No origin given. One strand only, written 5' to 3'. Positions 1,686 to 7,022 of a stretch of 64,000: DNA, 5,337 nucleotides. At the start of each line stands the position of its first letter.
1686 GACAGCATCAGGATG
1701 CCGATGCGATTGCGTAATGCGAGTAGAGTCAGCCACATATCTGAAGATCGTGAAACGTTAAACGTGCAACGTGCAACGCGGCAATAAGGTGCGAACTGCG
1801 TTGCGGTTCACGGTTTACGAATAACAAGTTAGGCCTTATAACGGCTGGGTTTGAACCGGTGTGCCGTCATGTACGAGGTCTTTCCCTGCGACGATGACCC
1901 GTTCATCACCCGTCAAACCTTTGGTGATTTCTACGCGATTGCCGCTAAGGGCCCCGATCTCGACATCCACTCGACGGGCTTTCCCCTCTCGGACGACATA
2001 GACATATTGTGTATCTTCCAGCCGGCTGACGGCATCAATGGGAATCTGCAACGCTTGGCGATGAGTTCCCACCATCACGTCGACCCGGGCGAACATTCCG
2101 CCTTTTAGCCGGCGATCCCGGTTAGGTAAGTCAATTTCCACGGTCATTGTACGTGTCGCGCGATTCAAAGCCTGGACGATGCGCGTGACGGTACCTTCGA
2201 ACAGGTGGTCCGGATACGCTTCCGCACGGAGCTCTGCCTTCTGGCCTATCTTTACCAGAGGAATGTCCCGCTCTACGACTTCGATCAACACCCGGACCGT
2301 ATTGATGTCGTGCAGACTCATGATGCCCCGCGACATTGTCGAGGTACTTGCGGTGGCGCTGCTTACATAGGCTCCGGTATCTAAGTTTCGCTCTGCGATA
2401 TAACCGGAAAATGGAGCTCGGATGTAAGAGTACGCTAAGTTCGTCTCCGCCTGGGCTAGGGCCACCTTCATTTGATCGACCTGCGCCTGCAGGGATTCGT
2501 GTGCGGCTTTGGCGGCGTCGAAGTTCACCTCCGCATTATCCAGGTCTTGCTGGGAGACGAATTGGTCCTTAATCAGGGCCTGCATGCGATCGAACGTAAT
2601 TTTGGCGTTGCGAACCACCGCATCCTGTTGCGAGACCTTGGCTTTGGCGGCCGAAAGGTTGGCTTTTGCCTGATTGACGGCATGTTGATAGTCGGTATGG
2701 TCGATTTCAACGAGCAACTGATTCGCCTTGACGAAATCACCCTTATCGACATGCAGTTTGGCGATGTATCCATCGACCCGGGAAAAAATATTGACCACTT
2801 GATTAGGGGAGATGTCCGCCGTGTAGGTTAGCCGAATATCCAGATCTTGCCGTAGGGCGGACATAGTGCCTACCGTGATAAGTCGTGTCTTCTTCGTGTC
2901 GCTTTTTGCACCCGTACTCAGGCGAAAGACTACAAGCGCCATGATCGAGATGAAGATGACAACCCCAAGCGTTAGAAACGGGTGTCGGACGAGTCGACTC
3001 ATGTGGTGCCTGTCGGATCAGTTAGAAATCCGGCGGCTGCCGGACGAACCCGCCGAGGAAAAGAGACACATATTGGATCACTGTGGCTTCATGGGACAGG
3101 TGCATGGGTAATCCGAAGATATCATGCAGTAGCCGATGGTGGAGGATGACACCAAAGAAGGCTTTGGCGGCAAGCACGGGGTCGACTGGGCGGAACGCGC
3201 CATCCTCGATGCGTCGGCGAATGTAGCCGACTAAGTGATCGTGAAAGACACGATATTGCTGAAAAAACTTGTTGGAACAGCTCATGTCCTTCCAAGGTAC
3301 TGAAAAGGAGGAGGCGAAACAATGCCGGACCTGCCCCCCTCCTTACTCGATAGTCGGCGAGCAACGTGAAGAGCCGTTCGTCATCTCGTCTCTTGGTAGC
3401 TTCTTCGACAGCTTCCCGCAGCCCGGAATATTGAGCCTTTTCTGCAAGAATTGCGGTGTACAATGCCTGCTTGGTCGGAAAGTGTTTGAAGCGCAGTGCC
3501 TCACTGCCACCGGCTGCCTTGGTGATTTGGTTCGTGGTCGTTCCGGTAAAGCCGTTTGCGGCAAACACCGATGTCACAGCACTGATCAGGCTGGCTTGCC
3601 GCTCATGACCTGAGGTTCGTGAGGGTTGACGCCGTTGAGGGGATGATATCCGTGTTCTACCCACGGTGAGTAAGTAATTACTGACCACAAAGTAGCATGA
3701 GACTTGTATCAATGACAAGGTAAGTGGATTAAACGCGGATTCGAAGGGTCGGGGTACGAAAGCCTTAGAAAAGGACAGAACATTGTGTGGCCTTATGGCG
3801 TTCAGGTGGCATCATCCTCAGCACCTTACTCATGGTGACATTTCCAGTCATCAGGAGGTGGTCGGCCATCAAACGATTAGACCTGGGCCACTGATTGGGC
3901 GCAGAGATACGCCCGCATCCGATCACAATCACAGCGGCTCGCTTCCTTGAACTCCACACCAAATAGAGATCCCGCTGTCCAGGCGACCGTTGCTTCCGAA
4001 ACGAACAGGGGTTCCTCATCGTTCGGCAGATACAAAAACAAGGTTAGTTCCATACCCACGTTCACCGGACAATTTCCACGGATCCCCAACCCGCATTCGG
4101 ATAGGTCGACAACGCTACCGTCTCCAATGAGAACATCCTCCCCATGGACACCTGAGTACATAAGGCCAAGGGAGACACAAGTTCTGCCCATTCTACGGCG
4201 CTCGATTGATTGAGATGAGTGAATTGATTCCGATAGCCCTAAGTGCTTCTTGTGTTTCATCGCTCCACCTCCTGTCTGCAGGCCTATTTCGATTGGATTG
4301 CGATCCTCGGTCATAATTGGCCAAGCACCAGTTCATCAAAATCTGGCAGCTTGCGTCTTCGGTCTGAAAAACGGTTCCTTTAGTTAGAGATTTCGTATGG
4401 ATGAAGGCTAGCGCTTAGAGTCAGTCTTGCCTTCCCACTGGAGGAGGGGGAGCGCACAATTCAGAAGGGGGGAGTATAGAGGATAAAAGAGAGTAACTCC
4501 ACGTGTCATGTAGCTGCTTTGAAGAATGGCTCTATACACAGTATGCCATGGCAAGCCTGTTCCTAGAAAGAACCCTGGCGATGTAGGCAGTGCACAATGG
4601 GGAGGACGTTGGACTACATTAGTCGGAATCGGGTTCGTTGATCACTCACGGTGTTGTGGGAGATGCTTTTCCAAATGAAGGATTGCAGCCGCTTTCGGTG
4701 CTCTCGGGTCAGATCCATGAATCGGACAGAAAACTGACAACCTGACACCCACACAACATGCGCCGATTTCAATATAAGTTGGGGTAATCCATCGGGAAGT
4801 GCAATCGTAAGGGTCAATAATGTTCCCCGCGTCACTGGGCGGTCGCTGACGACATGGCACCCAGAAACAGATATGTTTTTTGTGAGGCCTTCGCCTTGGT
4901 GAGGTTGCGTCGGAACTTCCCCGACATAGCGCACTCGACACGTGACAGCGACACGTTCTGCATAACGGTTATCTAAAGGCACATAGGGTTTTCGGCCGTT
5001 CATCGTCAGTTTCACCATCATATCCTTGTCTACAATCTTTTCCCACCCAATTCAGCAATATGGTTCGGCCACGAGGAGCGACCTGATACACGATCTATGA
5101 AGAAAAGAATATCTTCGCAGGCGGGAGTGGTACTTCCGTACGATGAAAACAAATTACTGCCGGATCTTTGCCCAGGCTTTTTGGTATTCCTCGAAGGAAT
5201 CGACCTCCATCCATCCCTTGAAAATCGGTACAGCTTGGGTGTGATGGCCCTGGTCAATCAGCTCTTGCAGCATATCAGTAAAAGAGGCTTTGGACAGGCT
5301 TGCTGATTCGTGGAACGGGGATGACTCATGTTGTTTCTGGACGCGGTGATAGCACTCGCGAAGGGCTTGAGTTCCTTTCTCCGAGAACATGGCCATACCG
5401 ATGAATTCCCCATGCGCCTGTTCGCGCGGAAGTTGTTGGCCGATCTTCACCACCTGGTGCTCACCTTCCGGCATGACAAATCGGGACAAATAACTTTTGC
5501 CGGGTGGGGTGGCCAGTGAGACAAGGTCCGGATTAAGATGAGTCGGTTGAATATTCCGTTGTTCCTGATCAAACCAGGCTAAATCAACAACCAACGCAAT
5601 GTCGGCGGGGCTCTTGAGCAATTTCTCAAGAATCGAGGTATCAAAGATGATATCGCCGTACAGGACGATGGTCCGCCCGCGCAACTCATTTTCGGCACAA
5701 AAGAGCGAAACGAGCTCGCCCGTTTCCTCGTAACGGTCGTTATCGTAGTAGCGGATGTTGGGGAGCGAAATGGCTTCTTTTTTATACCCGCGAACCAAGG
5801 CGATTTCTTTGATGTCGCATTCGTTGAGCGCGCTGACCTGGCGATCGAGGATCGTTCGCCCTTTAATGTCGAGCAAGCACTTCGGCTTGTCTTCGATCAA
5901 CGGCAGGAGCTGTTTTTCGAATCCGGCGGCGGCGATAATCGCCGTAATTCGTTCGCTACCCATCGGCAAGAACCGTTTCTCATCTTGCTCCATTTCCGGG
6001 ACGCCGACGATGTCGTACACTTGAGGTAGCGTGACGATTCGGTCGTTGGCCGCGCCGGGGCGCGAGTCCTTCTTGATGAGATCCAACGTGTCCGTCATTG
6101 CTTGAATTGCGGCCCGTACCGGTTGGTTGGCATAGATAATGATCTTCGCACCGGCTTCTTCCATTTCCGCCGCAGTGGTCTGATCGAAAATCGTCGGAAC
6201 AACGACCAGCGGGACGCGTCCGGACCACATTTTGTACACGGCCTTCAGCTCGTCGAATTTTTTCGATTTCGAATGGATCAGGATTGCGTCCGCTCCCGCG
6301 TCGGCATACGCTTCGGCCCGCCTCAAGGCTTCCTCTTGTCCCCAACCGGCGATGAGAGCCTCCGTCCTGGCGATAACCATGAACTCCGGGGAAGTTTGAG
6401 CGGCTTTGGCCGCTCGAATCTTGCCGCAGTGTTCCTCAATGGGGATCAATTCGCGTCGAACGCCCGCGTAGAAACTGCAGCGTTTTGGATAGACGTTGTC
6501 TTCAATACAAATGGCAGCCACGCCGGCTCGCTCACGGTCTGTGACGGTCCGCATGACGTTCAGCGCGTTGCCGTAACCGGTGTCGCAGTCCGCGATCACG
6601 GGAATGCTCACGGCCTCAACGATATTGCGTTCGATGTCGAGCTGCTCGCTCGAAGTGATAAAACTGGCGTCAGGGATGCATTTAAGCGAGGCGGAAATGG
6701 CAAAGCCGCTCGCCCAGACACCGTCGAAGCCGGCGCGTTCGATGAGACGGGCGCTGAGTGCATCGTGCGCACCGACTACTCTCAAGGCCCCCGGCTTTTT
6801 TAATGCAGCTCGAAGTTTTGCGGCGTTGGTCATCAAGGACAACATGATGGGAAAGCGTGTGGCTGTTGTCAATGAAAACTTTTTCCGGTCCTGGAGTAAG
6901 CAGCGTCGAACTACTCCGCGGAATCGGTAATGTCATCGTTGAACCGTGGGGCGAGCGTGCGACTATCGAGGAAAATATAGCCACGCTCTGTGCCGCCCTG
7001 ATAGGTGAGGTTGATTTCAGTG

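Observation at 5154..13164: Complete putative phosphonate (2-AEP) to phosphonolipid/surface-polymer biosynthesis and export cluster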

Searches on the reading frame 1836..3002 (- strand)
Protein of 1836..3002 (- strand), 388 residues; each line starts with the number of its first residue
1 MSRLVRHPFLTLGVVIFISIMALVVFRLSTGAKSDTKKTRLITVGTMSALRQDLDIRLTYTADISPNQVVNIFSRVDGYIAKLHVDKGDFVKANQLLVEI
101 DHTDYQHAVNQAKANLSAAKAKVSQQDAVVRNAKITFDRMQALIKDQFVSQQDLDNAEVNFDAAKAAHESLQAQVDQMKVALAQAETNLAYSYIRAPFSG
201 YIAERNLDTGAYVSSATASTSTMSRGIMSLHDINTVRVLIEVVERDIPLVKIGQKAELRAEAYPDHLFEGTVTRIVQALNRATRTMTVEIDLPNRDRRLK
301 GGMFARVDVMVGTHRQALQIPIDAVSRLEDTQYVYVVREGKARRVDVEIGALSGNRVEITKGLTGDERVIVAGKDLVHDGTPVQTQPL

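Call 7: search_protein_families(library=pfam, proteins=[window:1836-3002:-], max_evalue=0.01)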
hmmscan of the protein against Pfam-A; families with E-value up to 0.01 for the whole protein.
window:1836-3002:- (388 aa): 7 families
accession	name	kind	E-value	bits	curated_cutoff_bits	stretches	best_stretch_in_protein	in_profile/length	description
PF16576.10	HlyD_D23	-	6.5e-34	117.5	30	1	58-305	8-214/214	Barrel-sandwich domain of CusB or HlyD membrane-fusion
PF13437.12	HlyD_3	-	2.2e-17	64.2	22.2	1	194-301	2-105/106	HlyD family secretion protein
PF13533.13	Biotin_lipoyl_2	-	2e-05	24.8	29.8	1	70-101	1-32/32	Biotin-lipoyl like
PF02321.23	OEP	-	6.3e-05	23.3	22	1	95-185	95-185/187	Outer membrane efflux protein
PF00529.27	CusB_dom_1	-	0.00028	21.5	26.5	0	99-284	12-46/89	Cation efflux system protein CusB domain 1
PF00364.28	Biotin_lipoyl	-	0.0027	17.9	22.1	0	70-100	43-73/73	Biotin-requiring enzyme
PF10473.14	CENP-F_leu_zip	-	0.0077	16.7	34.5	0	135-190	21-76/140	Leucine-rich repeats of kinetochore protein Cenp-F/LEK1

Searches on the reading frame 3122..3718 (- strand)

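Call 7: search_protein_families(library=pfam, proteins=[window:3122-3718:-], max_evalue=0.01)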
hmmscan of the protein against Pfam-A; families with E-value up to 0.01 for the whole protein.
window:3122-3718:- (198 aa): 1 family
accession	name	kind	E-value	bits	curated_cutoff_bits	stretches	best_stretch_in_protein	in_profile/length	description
PF00440.29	TetR_N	-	1.9e-08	34.4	24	1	45-90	2-47/47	Bacterial regulatory proteins, tetR family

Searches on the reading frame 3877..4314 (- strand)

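Call 7: search_protein_families(library=pfam, proteins=[window:3877-4314:-], max_evalue=0.01)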
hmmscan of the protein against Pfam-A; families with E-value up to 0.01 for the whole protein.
window:3877-4314:- (145 aa): 1 family
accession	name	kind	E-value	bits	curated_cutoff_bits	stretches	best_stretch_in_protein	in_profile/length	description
PF07238.19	PilZ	-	4.7e-08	33.7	22.5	1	56-137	17-100/102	PilZ domain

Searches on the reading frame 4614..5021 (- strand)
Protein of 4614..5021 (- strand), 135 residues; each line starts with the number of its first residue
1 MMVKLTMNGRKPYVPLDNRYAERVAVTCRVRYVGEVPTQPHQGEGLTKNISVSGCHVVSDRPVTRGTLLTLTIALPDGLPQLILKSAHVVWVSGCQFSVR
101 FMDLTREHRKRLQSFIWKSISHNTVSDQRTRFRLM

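Call 7: search_protein_families(library=pfam, proteins=[window:4614-5021:-], max_evalue=0.01)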
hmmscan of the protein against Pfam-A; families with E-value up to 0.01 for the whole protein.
window:4614-5021:- (135 aa): 1 family
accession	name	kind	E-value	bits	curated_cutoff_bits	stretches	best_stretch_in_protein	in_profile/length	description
PF07238.19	PilZ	-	4e-12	46.8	22.5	1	18-116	2-100/102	PilZ domain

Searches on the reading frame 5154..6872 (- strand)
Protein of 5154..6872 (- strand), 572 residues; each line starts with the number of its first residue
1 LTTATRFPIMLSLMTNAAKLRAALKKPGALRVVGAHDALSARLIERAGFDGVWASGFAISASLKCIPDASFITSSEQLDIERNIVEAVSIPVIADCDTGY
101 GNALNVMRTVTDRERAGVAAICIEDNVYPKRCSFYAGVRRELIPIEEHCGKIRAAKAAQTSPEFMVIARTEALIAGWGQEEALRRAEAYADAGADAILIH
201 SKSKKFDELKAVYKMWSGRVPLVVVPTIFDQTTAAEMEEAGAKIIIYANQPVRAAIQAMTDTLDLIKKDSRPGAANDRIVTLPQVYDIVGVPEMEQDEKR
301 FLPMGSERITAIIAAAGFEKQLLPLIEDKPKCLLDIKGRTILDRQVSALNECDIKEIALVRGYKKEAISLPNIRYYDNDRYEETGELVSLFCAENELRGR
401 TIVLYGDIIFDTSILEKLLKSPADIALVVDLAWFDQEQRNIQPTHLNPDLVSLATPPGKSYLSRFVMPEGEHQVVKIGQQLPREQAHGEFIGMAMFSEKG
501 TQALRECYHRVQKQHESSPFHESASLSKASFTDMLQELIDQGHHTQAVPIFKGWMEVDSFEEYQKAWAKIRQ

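Call 3: search_protein_families(library=pfam, proteins=[window:5154-6872:-])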
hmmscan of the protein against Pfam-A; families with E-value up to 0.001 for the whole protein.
window:5154-6872:- (572 aa): 3 families
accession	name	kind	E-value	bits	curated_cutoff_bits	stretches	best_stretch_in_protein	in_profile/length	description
PF13714.12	PEP_mutase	-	3.7e-59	200.6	31.5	1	21-264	2-237/240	Phosphoenolpyruvate phosphomutase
PF12804.13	NTP_transf_3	-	1.2e-09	39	27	1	329-429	14-122/160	MobA-like NTP transferase domain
PF00463.27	ICL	-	1.4e-07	30.9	26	1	90-175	150-236/526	Isocitrate lyase family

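Call 4: search_protein_families(library=ncbifam, proteins=[window:5154-6872:-])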
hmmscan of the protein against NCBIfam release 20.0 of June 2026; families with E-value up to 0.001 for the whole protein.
window:5154-6872:- (572 aa): 20 families
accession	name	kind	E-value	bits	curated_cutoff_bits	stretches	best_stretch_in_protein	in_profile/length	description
TIGR02320.1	PEP_mutase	equivalog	1.7e-81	273.4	319.55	1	20-289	1-280/284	phosphoenolpyruvate mutase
TIGR02321.1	Pphn_pyruv_hyd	equivalog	4.1e-79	265.7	374.4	1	14-302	1-289/290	phosphonopyruvate hydrolase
TIGR02317.1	prpB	equivalog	6.7e-59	199.4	354.4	1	17-300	2-281/285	methylisocitrate lyase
NF008455.0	PRK11320.1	equivalog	5.9e-48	163.6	353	1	13-297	4-285/295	methylisocitrate lyase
TIGR02319.1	CPEP_Pphonmut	equivalog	6.5e-43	147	420.05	1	15-254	3-239/294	carboxyvinyl-carboxyphosphonate phosphorylmutase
TIGR03992.1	Arch_glmU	subfamily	3.4e-15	55.8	292.1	1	310-428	2-127/393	bifunctional sugar-1-phosphate nucleotidylyltransferase/acetyltransferase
NF041313.1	UDPGP_AglF_Halo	equivalog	3.9e-12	46.1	400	1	310-429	2-130/234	UTP--glucose-1-phosphate uridylyltransferase AglF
TIGR01346.1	isocit_lyase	equivalog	6.5e-10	38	275.9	1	89-176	150-238/527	isocitrate lyase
NF011645.0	PRK15063.1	equivalog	1.3e-08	34.2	562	1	84-175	142-234/430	isocitrate lyase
NF041135.1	IPPtranDIPPsyn_Thcocales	equivalog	1.8e-07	30.5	580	1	310-422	2-116/419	bifunctional L-myo-inositol-1-phosphate cytidylyltransferase/CDP-L-myo-inositol myo-inositolphosphotransferase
NF041173.1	Sug_nt_acttase_Thmprot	equivalog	7.3e-07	28.5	600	1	310-428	2-126/405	bifunctional sugar-1-phosphate nucleotidylyltransferase/acetyltransferase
TIGR03310.1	matur_MocA_YgfJ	equivalog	5.7e-06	26.4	186.45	1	311-392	2-82/188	molybdenum cofactor cytidylyltransferase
NF005074.0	PRK06498.1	equivalog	6.4e-06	25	446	1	86-184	175-275/531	isocitrate lyase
NF045665.1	NTPtran_DVU1551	equivalog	5.9e-05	22.3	315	1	309-369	1-56/359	DVU_1551 family NTP transferase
NF010932.0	PRK14352.1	equivalog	6.8e-05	21.7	611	1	308-421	6-125/488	bifunctional UDP-N-acetylglucosamine diphosphorylase/glucosamine-1-phosphate N-acetyltransferase GlmU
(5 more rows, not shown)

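Call 25: search_protein_representatives(protein=window:5154-6872:-)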
Query: 572 residues. Proteins with E-value up to 0.001 (for the whole library): 15207; up to 1e-10: 6944; up to 1e-30: 1269. The best 150 are listed.
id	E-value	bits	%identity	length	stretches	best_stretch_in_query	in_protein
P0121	2.3e-193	660.1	53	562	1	18-571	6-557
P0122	1.5e-169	581.5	53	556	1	16-571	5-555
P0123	1.0e-168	578.7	49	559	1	17-570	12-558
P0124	2.2e-129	449.0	44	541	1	16-566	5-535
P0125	9.5e-128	443.6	43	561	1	17-566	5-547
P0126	3.9e-123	428.3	40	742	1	14-566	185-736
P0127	5.0e-122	424.7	42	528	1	39-569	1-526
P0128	6.8e-122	424.2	48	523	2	27-494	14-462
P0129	1.1e-117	410.3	55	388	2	21-290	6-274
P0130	2.0e-117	409.5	43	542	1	20-566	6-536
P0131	2.4e-113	396.0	42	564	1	15-566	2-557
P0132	4.7e-112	391.7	38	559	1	14-566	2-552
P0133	1.3e-111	390.3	63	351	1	14-304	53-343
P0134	8.9e-111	387.6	69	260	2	227-391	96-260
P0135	1.6e-109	383.4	39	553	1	13-566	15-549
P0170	1.3e-85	304.5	51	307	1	17-305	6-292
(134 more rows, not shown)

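Call 38: find_encoding_contigs(protein=P0121, flank=10000, max_places=3)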
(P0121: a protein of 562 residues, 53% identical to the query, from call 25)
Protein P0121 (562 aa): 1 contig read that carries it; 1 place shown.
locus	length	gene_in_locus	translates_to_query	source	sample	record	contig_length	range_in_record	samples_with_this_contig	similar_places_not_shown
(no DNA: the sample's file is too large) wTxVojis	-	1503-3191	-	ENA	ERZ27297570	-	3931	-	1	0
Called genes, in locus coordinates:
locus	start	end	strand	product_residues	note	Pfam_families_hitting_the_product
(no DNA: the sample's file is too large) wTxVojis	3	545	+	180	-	?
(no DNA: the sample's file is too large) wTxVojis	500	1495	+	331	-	PF04321:RmlD_sub_bind, PF01073:3Beta_HSD, PF01370:Epimerase, PF02719:Polysacc_synt_2, PF16363:GDP_Man_Dehyd, PF07993:NAD_binding_4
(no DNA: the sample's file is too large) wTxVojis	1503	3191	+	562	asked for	PF13714:PEP_mutase, PF00463:ICL (weak), PF00483:NTP_transferase (faint), PF12804:NTP_transf_3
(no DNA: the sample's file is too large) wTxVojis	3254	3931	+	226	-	?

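Call 39: find_encoding_contigs(protein=P0170, flank=10000, max_places=3)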
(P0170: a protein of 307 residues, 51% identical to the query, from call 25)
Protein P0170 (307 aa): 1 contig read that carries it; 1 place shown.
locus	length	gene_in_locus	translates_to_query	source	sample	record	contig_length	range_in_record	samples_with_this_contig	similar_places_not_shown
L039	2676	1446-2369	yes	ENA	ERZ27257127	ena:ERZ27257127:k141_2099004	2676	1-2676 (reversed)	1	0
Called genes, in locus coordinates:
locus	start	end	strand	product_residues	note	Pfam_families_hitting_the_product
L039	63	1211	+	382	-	PF02776:TPP_enzyme_N, PF02775:TPP_enzyme_C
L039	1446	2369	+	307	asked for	PF13714:PEP_mutase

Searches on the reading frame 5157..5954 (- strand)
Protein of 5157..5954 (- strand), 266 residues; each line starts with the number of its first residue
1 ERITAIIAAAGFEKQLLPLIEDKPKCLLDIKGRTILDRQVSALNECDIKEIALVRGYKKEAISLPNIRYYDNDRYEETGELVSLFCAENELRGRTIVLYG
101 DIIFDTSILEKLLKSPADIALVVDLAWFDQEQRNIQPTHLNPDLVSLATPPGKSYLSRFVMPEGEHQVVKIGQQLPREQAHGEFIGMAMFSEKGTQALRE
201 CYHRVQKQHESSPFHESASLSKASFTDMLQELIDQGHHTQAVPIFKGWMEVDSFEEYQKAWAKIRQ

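Call 43: search_solved_structures(query=window:5157-5954:-, max_evalue=0.001, show_alignments=2)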
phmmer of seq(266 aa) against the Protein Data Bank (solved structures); distinct sequences matched with E-value up to 0.001: 2.
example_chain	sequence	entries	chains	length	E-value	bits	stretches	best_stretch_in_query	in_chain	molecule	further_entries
1jyk_A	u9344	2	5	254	9.6e-10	41.7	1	2-108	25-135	CTP:phosphocholine Cytidylyltransferase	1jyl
2ggo_A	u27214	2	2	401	0.00073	22.4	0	5-106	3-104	401aa long hypothetical glucose-1-phosphate thymidylyltransferase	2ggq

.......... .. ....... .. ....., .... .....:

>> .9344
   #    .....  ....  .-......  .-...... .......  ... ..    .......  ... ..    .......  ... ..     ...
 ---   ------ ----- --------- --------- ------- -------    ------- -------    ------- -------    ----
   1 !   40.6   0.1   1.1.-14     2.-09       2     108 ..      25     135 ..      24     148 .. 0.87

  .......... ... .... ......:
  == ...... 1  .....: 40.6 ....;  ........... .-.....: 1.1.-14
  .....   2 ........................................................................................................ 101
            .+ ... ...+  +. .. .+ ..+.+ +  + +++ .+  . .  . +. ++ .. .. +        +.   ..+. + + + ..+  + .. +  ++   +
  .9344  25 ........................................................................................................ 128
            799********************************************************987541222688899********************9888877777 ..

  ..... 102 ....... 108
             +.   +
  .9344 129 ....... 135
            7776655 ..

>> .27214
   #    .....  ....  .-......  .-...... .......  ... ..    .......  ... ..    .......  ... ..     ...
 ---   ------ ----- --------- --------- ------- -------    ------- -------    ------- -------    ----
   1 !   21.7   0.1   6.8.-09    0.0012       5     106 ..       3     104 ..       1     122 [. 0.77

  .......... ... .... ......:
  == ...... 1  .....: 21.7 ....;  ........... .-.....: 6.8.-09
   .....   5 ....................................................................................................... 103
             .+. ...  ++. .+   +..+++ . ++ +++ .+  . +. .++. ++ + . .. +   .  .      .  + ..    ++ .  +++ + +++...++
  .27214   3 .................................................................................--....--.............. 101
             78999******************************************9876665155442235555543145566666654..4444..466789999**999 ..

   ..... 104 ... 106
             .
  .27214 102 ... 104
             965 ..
